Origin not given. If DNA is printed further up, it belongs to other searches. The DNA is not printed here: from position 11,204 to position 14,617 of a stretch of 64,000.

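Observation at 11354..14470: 1038-aa GspK-like minor pseudopilin bearing adhesin-type inserts (Ca-binding loops, triple beta-sandwich repeat, lamin-tail domain)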

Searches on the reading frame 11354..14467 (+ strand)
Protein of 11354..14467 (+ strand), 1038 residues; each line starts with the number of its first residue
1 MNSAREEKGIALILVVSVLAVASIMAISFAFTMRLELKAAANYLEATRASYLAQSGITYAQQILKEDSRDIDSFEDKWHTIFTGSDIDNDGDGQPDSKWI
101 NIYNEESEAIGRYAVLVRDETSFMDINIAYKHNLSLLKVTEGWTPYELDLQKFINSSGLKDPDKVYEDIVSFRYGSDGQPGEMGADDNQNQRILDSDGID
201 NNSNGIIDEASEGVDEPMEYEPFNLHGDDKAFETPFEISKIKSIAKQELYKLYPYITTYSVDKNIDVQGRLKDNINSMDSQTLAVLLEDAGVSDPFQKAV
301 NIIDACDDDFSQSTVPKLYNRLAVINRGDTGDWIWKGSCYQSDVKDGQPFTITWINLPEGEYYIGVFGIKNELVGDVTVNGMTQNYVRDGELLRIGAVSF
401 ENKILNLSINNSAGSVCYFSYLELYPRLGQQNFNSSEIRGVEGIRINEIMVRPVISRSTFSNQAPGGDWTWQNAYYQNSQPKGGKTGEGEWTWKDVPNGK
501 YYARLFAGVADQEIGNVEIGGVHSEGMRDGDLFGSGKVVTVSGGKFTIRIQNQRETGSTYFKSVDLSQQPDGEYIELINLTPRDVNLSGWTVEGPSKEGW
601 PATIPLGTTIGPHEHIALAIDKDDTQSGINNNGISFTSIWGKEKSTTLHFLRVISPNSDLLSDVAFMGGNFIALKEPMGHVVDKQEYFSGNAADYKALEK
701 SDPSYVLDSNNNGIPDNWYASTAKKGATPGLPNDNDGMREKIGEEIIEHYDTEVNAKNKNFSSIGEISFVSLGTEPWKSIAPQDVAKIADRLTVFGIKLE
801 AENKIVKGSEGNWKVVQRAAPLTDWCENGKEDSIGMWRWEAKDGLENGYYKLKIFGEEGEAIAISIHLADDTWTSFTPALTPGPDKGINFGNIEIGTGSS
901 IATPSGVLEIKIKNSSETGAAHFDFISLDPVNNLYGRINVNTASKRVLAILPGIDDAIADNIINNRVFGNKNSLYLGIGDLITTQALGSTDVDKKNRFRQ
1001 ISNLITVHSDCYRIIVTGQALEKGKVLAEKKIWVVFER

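Call 3: search_protein_families(library=pfam, proteins=[window:11354-14467:+], max_evalue=1)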
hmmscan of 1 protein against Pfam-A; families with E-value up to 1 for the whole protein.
window:11354-14467:+ (1038 aa): 5 families
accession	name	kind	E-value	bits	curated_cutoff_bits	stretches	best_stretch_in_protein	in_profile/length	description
PF00932.25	LTD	-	3.1e-10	40.8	34.3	1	564-687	13-107/109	Lamin Tail Domain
PF12836.13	HHH_3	-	3.7e-06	27.4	27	1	937-966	5-34/65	Helix-hairpin-helix motif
PF03934.19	T2SSK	-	8.8e-05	23.2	24.2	1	938-981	1-41/63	Type II secretion system (T2SS), protein K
PF14341.11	PilX_N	-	0.066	13.7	25.5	1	8-57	1-50/51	PilX N-terminal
PF07495.19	Y_Y_Y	-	0.1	12.9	26.6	1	347-371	27-49/65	Y_Y_Y domain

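Call 4: search_protein_families(library=ncbifam, proteins=[window:11354-14467:+], max_evalue=1)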
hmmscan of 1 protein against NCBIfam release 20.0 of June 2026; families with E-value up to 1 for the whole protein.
window:11354-14467:+ (1038 aa): 4 families
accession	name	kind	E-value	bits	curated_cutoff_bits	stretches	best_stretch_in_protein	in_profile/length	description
NF037980.1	T2SS_GspK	equivalog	1.2e-17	64.4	130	2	7-78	1-76/307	type II secretion system minor pseudopilin GspK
TIGR02600.1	Verru_Chthon_A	subfamily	8.1e-07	27.3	332.3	1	9-71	1-63/1296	Verru_Chthon cassette protein A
NF012200.0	choice_anch_D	domain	0.02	15.4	45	0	866-899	3-35/108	choice-of-anchor D domain-containing protein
TIGR01259.1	comE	subfamily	0.02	14.9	152.35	1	937-993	59-112/120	comEA protein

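Call 9: find_homologous_proteins(query=window:11354-14467:+)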
Query window:11354-14467:+ (1038 aa): 97 proteins with E <= 0.001 among 8000 candidates.
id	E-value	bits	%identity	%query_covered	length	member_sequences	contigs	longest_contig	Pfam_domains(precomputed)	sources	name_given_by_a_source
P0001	0.0e+0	2377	100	100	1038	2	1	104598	PF00932.26,PF12836.14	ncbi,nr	ncbi:MAG: lamin tail domain-containing protein [Candidatus Omnitrophota bacterium]|nr:lamin tail dom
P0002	0.0e+0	2063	85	100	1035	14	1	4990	PF00932.26,PF12836.14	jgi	-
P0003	0.0e+0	2037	83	100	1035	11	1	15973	PF00932.26,PF12836.14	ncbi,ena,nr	ncbi:MAG: hypothetical protein AUJ70_01800 [Candidatus Omnitrophica bacterium CG1_02_40_15]|nr:MAG: 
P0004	0.0e+0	2017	82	100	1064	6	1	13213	PF00932.26,PF12836.14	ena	-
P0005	0.0e+0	1999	81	100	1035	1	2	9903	PF00932.26,PF12836.14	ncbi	-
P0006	0.0e+0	1997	81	100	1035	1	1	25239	PF00932.26,PF12836.14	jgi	-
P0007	0.0e+0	1992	81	100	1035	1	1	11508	PF00932.26,PF12836.14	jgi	-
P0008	0.0e+0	1988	81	100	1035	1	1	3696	PF00932.26,PF12836.14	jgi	jgi:hypothetical protein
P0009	0.0e+0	1987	80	100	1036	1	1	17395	PF00932.26,PF12836.14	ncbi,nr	ncbi:MAG: type II secretion system protein GspK [Candidatus Omnitrophota bacterium]|nr:type II secre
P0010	0.0e+0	1983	81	100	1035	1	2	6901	PF00932.26,PF12836.14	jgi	jgi:hypothetical protein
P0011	0.0e+0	1981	81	100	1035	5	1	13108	PF00932.26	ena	-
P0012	0.0e+0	1965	80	100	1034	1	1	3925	PF00932.26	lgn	-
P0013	0.0e+0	1956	80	100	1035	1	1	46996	PF00932.26,PF12836.14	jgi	-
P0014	0.0e+0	1951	79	100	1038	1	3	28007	PF00932.26,PF12836.14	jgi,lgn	-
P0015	0.0e+0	1944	79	100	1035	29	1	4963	PF00932.26,PF12836.14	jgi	-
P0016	0.0e+0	1940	78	100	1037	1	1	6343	PF00932.26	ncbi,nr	ncbi:MAG: type II secretion system protein GspK [Candidatus Omnitrophota bacterium]|nr:type II secre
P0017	0.0e+0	1937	80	100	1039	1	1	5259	PF00932.26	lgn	-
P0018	0.0e+0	1929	79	100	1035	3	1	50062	PF00932.26,PF12836.14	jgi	jgi:hypothetical protein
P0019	0.0e+0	1925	78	100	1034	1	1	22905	PF00932.26,PF12836.14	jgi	-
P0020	0.0e+0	1913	78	100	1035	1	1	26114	PF00932.26,PF12836.14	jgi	-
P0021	0.0e+0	1912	77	100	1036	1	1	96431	PF00932.26,PF12836.14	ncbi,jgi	ncbi:MAG: hypothetical protein WC312_00100 [Candidatus Omnitrophota bacterium]|jgi:hypothetical prot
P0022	0.0e+0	1833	74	100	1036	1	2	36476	PF00932.26,PF12836.14,PF03934.20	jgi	jgi:type II secretory pathway component PulK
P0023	0.0e+0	1706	70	100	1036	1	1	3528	PF00932.26,PF12836.14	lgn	-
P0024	0.0e+0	1699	69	100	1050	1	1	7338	PF00932.26,PF12836.14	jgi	jgi:hypothetical protein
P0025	0.0e+0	1690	68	100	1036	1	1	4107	PF00932.26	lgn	-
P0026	0.0e+0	1685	68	100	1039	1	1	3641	PF00932.26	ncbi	-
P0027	0.0e+0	1682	69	100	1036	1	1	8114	PF00932.26,PF12836.14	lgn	-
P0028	0.0e+0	1677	69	99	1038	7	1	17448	PF00932.26,PF12836.14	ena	-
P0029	0.0e+0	1671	69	99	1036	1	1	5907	PF00932.26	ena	-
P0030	0.0e+0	1662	69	100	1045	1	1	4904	PF00932.26,PF12836.14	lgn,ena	-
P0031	0.0e+0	1657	68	100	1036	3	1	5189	PF00932.26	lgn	-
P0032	0.0e+0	1649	68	99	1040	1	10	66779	PF00932.26,PF12836.14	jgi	-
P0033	0.0e+0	1643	68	100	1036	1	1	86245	PF00932.26,PF12836.14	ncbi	ncbi:MAG: hypothetical protein ABH815_04885 [Candidatus Omnitrophota bacterium]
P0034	0.0e+0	1642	67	100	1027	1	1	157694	PF00932.26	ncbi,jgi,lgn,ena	ncbi:MAG: hypothetical protein WC569_00230 [Candidatus Omnitrophota bacterium]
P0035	0.0e+0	1632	67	100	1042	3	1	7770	PF00932.26,PF12836.14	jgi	-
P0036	0.0e+0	1631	68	99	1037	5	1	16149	PF00932.26,PF12836.14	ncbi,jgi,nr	ncbi:MAG: hypothetical protein HQ566_00950 [Candidatus Omnitrophica bacterium]|nr:hypothetical prote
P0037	0.0e+0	1629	67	100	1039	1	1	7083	PF00932.26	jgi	-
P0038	0.0e+0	1629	67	99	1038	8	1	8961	PF00932.26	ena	-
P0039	0.0e+0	1628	67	100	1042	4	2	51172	PF00932.26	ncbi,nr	ncbi:MAG: general secretion pathway protein GspK [Candidatus Omnitrophica bacterium]|nr:general secr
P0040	0.0e+0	1623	66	100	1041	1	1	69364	PF00932.26,PF12836.14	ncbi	ncbi:hypothetical protein ACFL2G_01090 [Candidatus Omnitrophota bacterium]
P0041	0.0e+0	1621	67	99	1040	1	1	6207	PF00932.26,PF12836.14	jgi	-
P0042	0.0e+0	1621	66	99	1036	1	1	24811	PF00932.26,PF12836.14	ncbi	ncbi:helix-hairpin-helix domain-containing protein [Candidatus Omnitrophota bacterium]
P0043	0.0e+0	1618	66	100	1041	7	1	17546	PF00932.26,PF12836.14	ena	-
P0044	0.0e+0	1614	65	100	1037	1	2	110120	PF00932.26,PF12836.14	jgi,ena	-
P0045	0.0e+0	1609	67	100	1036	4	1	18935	PF00932.26,PF12836.14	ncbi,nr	ncbi:MAG: lamin tail domain-containing protein [Candidatus Omnitrophica bacterium]|nr:lamin tail dom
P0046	0.0e+0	1579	64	99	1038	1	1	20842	PF00932.26,PF12836.14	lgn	-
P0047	0.0e+0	1572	79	81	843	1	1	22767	PF00932.26,PF12836.14,PF03934.20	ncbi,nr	ncbi:MAG: type II secretion system protein GspK [Candidatus Omnitrophica bacterium]|nr:type II secre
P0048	0.0e+0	1572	65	99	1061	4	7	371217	PF00932.26,PF12836.14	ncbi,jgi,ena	-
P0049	0.0e+0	1558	64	100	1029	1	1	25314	PF00932.26,PF12836.14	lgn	-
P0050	0.0e+0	1522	62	100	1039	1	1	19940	PF00932.26,PF12836.14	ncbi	-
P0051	0.0e+0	1325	56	100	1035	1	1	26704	PF00932.26,PF12836.14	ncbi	-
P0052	0.0e+0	1070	67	66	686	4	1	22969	PF00932.26,PF12836.14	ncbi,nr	ncbi:MAG: lamin tail domain-containing protein, partial [Candidatus Omnitrophica bacterium]|nr:lamin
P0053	2.7e-287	974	46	99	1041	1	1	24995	PF00932.26,PF12836.14,PF03934.20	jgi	jgi:hypothetical protein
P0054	9.7e-275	932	43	100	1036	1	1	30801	PF00932.26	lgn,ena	-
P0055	3.6e-273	927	44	99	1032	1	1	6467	PF00932.26,PF12836.14,PF03934.20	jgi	-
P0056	1.7e-270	918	44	100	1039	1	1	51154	PF00932.26,PF12836.14,PF03934.20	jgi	-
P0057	4.3e-268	910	44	100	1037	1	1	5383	PF00932.26,PF12836.14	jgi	jgi:type II secretory pathway component PulK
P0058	2.8e-265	901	44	99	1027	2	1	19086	PF00932.26,PF03934.20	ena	-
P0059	2.0e-264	898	44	99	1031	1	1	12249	PF00932.26,PF12836.14,PF03934.20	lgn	-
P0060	2.6e-262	891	43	100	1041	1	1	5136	PF00932.26,PF12836.14,PF03934.20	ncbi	-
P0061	9.4e-260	883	43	99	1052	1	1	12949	PF00932.26,PF12836.14,PF03934.20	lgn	-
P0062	4.5e-259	881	40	99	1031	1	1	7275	PF00932.26,PF12836.14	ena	-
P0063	6.6e-259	880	42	99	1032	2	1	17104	PF00932.26,PF12836.14,PF03934.20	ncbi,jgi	-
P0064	4.3e-258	877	41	100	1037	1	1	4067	PF00932.26,PF12836.14,PF03934.20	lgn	-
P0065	1.6e-256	872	43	99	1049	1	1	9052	PF00932.26,PF12836.14,PF03934.20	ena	-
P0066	2.3e-253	862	40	100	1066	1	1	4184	PF00932.26,PF12836.14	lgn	-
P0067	5.9e-251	854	42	100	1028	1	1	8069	PF00932.26,PF12836.14,PF03934.20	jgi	jgi:type II secretory pathway component PulK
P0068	4.6e-244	831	41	100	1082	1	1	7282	PF00932.26,PF12836.14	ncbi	-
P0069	1.5e-229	783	40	100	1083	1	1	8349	PF00932.26,PF12836.14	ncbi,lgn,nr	ncbi:MAG: general secretion pathway protein GspK [Candidatus Omnitrophica bacterium]|nr:general secr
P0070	6.8e-229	781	39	99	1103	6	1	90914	PF00932.26,PF12836.14,PF03934.20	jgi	-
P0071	2.0e-227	776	40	100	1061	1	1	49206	PF00932.26,PF12836.14,PF03934.20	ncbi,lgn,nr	ncbi:MAG: hypothetical protein JW844_06555 [Candidatus Omnitrophica bacterium]|nr:hypothetical prote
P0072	4.2e-209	715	37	100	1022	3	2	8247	PF00932.26,PF12836.14,PF03934.20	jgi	-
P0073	9.3e-192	658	38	58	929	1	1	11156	PF00932.26,PF12836.14,PF03934.20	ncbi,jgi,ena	-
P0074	1.0e-173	598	37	58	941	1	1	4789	PF00932.26,PF12836.14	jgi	-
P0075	5.5e-163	562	36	58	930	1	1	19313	PF00932.26,PF12836.14,PF03934.20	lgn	-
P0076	1.3e-141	492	37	56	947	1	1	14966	PF00932.26,PF12836.14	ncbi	-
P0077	2.0e-137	478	36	56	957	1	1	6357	PF00932.26,PF12836.14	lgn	-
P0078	1.7e-133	465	38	58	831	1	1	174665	PF00932.26,PF12836.14,PF03934.20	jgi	jgi:DNA uptake protein ComE-like DNA-binding protein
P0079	3.2e-122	427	36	58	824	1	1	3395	PF00932.26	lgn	-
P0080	1.3e-79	286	29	58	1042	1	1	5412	PF00932.26,PF12836.14,PF03934.20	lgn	-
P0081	1.3e-76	276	30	58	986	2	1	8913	PF00932.26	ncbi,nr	ncbi:general secretion pathway protein GspK [bacterium]|nr:general secretion pathway protein GspK [b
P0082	2.1e-76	276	30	58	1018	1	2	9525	PF00932.26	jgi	-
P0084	8.1e-73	264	30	58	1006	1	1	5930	PF00932.26,PF12836.14,PF03934.20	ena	-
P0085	1.0e-72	264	30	58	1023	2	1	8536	PF00932.26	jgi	-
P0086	3.0e-60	222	41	30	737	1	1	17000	PF00932.26,PF21687.4,PF12836.14,PF03934.20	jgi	-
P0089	6.7e-54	201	38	29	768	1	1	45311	PF21687.4,PF12836.14,PF03934.20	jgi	jgi:type II secretory pathway component PulK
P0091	2.7e-49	186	36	28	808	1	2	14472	PF12836.14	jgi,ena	-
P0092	4.6e-44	169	34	29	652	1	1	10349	PF00932.26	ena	-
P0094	4.5e-34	136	34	20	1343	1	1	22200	PF00932.26,PF12836.14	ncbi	-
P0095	4.3e-23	99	30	24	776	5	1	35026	PF00932.26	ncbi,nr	ncbi:MAG: hypothetical protein GY777_10075 [Candidatus Brocadiaceae bacterium]|nr:hypothetical prote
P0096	2.7e-18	83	29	28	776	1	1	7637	PF00932.26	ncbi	-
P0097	2.8e-18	83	29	28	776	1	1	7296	PF00932.26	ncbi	-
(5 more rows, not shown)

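Call 17: search_solved_structures(query=A1, max_evalue=1, show_alignments=3)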
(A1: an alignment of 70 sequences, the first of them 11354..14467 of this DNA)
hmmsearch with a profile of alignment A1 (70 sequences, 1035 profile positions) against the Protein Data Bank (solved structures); distinct sequences matched with E-value up to 1: 8.
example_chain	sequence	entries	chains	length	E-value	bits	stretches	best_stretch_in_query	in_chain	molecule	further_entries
9yi2_A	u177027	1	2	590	3.3e-09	38.1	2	934-966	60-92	Endonuclease/exonuclease/phosphatase family domain-containing protein 1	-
8dfk_A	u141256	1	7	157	5e-05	24.2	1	935-1004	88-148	ComE operon protein 1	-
8dss_A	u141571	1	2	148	0.0002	22.2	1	935-991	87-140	ComE operon protein 1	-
2duy_A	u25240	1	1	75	0.0003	21.6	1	926-985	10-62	Competence protein ComEA-related protein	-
5vtm_X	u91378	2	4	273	0.0027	18.5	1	935-978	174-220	Type II secretion system protein K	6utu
8xr6_U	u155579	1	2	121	0.0038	18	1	935-991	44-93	PsbU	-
8wb4_U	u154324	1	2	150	0.006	17.3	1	935-991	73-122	Photosystem II reaction center protein U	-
7y5e_UL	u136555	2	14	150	0.11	13.1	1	934-1003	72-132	PS II complex 12 kDa extrinsic protein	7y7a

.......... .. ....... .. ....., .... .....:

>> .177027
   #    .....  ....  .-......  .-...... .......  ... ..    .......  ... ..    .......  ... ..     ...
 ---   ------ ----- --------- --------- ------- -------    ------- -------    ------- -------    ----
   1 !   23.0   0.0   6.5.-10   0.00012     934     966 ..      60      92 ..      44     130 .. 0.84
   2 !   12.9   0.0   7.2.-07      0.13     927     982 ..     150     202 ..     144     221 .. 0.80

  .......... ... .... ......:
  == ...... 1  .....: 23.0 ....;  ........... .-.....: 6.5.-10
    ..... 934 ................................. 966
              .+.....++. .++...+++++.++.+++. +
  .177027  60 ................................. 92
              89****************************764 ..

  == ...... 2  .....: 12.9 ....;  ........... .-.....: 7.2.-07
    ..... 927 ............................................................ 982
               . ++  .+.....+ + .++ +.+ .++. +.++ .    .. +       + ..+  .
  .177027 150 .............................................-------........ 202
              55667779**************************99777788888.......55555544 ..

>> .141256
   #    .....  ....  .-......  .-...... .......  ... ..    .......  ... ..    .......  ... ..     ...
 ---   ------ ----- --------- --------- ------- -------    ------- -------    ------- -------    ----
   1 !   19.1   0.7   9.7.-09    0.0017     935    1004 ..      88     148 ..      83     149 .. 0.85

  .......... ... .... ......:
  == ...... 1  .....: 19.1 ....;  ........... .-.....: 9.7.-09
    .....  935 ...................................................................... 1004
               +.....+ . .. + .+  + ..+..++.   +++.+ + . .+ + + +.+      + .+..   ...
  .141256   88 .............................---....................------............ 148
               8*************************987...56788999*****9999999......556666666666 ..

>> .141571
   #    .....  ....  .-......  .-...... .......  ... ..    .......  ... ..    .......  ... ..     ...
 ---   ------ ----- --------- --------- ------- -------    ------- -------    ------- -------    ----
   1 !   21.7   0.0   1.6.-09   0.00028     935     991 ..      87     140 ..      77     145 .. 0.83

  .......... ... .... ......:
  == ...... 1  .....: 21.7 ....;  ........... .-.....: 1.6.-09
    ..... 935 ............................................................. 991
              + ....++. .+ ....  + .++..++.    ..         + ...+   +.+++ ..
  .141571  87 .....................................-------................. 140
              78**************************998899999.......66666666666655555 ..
